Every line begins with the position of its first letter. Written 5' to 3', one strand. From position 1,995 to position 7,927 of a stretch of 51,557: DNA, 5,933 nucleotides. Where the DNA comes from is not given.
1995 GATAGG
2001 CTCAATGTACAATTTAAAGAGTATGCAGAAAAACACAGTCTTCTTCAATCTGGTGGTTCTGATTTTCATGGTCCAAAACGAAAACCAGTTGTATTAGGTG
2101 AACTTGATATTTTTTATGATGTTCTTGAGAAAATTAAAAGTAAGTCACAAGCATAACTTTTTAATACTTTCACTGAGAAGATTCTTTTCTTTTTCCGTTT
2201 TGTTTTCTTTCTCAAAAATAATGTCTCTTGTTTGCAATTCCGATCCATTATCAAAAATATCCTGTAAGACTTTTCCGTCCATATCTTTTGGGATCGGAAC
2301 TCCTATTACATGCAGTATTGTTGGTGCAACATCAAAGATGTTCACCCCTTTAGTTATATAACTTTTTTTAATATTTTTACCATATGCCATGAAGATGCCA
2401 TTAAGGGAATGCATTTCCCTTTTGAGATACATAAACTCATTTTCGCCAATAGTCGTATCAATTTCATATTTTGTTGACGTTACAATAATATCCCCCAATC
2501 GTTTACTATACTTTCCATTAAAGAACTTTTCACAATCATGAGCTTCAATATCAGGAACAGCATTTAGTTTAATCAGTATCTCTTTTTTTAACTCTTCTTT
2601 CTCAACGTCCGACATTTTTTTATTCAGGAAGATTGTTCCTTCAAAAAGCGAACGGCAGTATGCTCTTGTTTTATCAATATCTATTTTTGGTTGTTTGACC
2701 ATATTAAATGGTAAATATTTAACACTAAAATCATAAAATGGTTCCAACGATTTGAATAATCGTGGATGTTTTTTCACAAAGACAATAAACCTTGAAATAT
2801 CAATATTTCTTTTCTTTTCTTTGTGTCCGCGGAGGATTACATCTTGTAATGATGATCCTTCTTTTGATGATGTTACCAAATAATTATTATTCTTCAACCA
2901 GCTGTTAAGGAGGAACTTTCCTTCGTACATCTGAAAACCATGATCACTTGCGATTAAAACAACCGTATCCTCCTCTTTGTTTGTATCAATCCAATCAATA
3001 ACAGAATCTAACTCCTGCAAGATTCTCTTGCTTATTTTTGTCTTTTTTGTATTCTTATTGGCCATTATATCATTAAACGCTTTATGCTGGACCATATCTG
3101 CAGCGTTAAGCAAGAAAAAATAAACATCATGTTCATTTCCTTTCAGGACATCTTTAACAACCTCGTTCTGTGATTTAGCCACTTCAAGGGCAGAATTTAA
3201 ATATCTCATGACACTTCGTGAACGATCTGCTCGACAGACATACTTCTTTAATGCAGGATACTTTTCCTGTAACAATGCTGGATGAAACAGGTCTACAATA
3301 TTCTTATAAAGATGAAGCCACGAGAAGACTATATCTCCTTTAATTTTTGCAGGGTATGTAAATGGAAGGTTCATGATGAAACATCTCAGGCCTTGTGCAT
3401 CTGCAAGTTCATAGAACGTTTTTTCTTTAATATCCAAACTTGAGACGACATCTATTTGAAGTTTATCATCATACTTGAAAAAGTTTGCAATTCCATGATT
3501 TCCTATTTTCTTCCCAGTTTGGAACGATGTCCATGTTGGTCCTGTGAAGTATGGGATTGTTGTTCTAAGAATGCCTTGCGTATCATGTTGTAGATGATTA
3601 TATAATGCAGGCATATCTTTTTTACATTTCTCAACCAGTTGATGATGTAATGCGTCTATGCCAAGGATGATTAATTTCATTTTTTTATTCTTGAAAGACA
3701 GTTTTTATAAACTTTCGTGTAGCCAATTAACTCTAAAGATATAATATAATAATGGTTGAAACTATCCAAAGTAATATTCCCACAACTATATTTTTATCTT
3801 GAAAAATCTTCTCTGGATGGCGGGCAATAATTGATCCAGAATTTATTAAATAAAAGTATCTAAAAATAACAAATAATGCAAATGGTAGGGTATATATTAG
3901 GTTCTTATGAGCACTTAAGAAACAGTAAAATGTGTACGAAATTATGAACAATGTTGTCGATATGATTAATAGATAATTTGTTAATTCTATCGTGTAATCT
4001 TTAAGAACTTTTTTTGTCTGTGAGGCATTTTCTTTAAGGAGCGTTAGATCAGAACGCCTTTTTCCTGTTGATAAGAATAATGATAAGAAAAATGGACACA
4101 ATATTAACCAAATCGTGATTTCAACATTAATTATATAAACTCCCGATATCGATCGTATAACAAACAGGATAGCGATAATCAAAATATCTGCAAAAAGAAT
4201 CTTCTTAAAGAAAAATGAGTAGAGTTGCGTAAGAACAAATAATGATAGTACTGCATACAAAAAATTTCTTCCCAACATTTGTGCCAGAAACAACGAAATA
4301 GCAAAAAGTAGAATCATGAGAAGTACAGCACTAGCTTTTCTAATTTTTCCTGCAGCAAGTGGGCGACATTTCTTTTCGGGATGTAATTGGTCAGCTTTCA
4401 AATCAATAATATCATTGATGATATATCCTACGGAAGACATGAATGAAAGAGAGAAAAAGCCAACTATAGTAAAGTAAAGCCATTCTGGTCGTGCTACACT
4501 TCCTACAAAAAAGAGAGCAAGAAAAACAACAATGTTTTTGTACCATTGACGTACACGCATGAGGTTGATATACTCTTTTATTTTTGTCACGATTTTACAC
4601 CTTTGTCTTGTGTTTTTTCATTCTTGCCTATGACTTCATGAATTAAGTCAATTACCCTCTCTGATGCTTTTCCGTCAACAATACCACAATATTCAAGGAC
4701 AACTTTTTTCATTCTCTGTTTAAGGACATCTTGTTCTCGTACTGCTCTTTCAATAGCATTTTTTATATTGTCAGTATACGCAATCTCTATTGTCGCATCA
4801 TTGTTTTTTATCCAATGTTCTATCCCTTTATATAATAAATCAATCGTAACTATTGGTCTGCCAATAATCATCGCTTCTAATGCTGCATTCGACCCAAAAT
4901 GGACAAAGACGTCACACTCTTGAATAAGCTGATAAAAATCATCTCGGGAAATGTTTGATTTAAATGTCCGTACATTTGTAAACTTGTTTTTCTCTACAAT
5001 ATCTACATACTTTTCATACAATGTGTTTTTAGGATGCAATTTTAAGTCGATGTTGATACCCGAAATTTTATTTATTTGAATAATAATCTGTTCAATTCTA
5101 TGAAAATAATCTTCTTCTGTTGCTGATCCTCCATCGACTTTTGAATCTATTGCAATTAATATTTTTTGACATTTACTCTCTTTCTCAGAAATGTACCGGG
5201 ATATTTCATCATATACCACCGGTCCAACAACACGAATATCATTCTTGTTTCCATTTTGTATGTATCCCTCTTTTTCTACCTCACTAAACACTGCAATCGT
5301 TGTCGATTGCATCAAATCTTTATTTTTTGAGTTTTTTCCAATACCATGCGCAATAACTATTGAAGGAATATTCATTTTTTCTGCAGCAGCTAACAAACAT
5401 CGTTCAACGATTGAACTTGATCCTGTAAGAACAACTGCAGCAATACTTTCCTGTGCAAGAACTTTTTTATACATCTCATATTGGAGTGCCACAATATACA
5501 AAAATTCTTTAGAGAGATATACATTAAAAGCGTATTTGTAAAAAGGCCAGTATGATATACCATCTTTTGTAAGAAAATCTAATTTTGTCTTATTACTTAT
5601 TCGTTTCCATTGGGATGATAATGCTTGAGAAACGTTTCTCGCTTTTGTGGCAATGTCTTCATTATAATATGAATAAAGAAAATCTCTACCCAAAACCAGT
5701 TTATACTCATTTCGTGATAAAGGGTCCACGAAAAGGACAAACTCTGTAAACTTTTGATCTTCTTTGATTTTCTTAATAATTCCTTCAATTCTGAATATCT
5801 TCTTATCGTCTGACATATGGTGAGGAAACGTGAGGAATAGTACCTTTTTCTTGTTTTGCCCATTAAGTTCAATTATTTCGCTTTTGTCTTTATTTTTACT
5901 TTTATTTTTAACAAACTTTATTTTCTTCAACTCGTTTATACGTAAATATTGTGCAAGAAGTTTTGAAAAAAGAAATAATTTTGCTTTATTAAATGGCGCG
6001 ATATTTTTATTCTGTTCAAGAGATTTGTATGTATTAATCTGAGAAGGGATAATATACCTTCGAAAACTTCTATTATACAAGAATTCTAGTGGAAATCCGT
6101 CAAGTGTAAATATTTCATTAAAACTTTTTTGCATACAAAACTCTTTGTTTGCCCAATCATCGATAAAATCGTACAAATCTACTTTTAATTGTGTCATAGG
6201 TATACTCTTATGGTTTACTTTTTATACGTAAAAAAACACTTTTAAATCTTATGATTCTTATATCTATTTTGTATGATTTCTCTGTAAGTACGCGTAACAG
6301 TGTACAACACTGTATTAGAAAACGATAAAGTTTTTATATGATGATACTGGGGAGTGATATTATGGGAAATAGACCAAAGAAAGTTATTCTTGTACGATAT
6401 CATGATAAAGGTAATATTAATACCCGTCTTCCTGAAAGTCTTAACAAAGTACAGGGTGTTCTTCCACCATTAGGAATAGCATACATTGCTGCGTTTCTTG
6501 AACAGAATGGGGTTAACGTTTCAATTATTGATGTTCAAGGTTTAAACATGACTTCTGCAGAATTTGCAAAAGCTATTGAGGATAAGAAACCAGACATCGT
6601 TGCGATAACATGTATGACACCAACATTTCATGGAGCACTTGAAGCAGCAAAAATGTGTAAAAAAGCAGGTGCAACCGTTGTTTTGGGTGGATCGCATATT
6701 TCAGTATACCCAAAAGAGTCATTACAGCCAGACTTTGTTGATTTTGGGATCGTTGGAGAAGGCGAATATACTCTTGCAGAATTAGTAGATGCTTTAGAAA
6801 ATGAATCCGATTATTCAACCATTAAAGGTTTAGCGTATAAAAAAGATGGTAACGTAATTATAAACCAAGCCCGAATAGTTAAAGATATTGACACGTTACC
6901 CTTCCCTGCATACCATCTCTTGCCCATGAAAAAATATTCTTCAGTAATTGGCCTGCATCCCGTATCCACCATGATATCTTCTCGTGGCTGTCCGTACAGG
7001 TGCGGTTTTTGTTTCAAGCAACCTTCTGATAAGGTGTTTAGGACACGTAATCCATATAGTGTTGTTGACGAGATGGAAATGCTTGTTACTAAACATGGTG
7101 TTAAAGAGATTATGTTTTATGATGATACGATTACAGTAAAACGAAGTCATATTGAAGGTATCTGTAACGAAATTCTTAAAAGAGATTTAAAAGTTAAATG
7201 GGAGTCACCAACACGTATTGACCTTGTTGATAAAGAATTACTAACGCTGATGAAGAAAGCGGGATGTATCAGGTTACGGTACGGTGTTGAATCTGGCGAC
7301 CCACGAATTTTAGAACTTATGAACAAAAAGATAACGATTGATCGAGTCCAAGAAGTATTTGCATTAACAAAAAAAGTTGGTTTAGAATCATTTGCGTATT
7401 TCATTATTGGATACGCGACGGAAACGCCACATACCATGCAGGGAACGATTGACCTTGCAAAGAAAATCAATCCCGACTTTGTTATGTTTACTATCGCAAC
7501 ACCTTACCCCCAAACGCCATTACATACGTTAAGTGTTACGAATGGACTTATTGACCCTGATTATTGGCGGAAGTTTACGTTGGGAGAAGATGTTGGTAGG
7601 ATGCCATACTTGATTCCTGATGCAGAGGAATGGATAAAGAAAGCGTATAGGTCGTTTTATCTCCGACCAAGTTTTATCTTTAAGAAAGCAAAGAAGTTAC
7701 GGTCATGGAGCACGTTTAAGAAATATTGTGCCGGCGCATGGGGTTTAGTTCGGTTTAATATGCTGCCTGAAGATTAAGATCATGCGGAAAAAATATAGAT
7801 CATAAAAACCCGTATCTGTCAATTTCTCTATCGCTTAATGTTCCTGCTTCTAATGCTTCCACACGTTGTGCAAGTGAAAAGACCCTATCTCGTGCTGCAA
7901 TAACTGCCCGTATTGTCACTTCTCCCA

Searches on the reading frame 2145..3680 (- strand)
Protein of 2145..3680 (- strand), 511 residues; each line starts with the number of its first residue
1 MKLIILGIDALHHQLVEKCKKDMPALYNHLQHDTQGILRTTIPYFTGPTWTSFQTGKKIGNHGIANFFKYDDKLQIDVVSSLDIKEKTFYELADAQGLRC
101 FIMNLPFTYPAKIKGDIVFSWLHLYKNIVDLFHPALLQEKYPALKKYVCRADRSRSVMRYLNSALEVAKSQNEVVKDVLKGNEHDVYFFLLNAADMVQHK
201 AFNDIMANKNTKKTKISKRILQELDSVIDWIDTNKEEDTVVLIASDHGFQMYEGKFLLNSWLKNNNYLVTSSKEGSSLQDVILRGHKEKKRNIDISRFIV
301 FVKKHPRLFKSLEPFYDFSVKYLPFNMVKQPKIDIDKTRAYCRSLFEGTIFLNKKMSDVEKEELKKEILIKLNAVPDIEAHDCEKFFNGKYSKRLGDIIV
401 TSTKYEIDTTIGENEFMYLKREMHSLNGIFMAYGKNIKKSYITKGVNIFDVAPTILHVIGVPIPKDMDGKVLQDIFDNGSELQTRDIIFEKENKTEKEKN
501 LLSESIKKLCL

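Call 10: search_protein_families(library=pfam, proteins=[window:2145-3680:-], max_evalue=0.001)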
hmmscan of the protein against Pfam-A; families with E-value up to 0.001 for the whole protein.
window:2145-3680:- (511 aa): 3 families
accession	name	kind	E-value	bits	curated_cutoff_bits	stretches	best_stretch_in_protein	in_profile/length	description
PF01663.27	Phosphodiest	-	2.8e-22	80.2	23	1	3-273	1-248/342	Type I phosphodiesterase / nucleotide pyrophosphatase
PF16347.10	SGSH_C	-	3e-06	27.9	29.3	1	428-489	19-81/154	N-sulphoglucosamine sulphohydrolase, C-terminal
PF00884.28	Sulfatase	-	9.3e-05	22.3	25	0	223-264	216-248/301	Sulfatase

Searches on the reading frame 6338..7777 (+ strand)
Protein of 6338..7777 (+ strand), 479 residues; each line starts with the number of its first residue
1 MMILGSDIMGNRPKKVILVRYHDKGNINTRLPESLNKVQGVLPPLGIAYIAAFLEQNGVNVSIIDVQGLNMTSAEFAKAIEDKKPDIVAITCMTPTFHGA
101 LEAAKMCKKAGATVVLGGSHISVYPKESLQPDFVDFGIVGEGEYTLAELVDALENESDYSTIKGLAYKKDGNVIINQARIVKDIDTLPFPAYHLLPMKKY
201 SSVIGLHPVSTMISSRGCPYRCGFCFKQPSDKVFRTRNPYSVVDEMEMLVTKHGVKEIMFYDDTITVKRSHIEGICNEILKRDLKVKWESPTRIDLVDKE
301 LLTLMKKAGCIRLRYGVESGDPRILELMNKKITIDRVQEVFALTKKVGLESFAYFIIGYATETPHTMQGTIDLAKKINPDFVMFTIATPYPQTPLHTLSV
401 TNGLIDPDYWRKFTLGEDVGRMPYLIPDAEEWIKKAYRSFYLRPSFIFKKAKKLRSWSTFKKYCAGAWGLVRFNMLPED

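Call 10: search_protein_families(library=pfam, proteins=[window:6338-7777:+], max_evalue=0.001)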
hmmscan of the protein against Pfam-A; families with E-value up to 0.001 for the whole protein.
window:6338-7777:+ (479 aa): 2 families
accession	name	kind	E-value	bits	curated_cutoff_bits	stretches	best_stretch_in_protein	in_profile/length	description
PF02310.24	B12-binding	-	4.6e-28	97.9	32.1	1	36-150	6-121/121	B12 binding domain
PF04055.27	Radical_SAM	-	6.9e-24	85.3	29.5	1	212-374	1-166/166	Radical SAM superfamily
